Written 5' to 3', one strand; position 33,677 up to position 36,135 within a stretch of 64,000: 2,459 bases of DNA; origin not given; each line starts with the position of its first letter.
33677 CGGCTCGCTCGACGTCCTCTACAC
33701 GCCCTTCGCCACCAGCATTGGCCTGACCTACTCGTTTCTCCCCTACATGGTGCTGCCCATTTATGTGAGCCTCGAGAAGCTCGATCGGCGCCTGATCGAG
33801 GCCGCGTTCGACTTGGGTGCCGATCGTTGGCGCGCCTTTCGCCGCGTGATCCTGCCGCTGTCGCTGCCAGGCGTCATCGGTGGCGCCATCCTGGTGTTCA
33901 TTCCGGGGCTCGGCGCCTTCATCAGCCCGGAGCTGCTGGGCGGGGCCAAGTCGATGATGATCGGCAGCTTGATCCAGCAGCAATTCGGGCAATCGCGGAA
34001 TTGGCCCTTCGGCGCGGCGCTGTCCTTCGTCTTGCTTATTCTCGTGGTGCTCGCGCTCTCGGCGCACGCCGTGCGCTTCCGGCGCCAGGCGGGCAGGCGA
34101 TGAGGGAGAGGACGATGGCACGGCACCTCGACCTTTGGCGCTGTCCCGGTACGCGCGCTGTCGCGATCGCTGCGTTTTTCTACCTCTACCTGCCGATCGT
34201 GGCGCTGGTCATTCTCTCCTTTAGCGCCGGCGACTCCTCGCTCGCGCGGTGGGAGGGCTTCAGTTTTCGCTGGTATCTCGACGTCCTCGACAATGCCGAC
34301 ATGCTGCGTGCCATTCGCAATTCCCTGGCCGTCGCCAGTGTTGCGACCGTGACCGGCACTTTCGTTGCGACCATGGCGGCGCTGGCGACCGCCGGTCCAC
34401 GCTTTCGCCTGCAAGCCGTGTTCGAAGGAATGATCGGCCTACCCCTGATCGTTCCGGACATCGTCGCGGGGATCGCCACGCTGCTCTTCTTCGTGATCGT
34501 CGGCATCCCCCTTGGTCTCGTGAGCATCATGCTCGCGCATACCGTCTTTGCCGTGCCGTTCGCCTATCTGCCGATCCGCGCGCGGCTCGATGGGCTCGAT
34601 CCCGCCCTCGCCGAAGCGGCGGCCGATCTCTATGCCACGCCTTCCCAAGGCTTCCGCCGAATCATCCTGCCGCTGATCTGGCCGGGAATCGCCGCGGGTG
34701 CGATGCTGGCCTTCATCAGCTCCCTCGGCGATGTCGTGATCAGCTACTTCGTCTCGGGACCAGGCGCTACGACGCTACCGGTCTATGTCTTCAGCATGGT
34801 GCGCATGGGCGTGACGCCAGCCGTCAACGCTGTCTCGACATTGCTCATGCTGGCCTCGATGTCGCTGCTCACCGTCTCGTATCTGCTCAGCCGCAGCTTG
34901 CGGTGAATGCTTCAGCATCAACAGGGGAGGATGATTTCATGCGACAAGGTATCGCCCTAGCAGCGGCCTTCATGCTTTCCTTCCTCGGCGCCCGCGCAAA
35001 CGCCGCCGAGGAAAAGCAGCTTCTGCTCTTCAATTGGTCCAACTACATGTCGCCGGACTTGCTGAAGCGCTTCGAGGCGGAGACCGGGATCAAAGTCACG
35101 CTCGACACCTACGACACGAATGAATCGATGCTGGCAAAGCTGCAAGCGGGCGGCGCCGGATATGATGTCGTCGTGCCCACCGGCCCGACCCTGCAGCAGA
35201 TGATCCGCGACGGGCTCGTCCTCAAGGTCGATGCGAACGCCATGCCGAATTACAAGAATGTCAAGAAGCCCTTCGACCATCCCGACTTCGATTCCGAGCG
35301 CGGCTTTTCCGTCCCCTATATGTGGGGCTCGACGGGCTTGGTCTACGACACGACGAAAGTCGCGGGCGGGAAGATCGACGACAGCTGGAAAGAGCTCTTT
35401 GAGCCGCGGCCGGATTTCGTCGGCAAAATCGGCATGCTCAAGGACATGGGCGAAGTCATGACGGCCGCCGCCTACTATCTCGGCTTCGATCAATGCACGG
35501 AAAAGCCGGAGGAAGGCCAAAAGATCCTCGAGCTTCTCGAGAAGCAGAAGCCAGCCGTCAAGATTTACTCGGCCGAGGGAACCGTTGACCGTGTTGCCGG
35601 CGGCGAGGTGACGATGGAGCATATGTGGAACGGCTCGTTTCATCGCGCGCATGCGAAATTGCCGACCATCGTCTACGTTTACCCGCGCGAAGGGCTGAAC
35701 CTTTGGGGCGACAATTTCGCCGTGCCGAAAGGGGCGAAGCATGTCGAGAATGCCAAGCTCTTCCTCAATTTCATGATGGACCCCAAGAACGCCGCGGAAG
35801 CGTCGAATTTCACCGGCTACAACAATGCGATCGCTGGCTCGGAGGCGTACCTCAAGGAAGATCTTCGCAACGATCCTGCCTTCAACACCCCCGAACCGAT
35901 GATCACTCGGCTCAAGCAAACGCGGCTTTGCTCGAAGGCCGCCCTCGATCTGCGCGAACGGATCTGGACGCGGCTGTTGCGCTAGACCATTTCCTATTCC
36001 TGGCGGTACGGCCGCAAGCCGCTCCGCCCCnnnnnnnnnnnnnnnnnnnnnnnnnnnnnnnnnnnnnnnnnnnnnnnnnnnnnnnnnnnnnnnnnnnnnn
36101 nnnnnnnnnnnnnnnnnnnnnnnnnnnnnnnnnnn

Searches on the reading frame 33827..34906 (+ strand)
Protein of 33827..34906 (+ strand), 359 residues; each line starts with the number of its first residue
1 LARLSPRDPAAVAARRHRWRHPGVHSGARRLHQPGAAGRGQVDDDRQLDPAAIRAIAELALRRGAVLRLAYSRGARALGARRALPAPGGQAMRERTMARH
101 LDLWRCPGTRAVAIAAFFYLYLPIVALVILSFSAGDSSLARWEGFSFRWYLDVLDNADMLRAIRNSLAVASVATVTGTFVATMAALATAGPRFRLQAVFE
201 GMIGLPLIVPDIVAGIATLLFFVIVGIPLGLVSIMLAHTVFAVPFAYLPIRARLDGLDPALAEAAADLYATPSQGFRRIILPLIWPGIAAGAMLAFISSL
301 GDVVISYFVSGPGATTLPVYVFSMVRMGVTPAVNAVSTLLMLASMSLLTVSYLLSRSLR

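Call 42: search_protein_families(library=pfam, proteins=[window:33827-34906:+], max_evalue=0.001)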
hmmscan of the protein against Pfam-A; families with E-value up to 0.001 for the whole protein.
window:33827-34906:+ (359 aa): 1 family
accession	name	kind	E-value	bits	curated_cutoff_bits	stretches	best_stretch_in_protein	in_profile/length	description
PF00528.27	BPD_transp_1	-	2.5e-10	40.8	26.4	1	181-354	5-174/184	Binding-protein-dependent transport system inner membrane component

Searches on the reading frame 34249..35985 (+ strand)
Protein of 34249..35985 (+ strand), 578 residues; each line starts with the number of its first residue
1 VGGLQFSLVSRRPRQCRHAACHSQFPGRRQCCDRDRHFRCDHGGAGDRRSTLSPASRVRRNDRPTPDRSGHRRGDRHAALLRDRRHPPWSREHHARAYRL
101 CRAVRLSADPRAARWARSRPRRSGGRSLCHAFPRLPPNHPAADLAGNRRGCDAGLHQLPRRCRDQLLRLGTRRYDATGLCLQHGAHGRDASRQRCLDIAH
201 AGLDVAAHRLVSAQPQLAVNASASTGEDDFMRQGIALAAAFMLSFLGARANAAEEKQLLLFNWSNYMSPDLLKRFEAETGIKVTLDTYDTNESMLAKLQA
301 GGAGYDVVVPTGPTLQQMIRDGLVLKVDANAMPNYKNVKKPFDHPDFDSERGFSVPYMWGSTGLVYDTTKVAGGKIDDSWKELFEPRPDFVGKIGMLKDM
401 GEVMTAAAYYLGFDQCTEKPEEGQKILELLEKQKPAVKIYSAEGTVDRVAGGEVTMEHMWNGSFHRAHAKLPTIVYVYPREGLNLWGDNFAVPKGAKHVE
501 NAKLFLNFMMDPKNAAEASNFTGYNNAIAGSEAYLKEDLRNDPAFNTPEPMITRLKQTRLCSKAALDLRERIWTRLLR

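Call 42: search_protein_families(library=pfam, proteins=[window:34249-35985:+], max_evalue=0.001)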
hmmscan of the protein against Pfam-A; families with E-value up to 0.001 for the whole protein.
window:34249-35985:+ (578 aa): 5 families
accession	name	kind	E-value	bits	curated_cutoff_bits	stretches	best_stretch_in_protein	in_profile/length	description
PF13416.11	SBP_bac_8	-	1.6e-34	120.5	27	1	271-546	2-278/279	Bacterial extracellular solute-binding protein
PF01547.30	SBP_bac_1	-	8.6e-19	69.1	26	1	271-515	13-306/307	Bacterial extracellular solute-binding protein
PF13343.11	SBP_bac_6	-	3.6e-18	66.4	24.6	1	311-519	17-212/245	Bacterial extracellular solute-binding protein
PF13531.11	SBP_bac_11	-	6.5e-08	33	25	1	270-515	15-218/227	Bacterial extracellular solute-binding protein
PF02030.20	Lipoprotein_8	-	0.00014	21.2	20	1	248-330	18-96/493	Hypothetical lipoprotein (MG045 family)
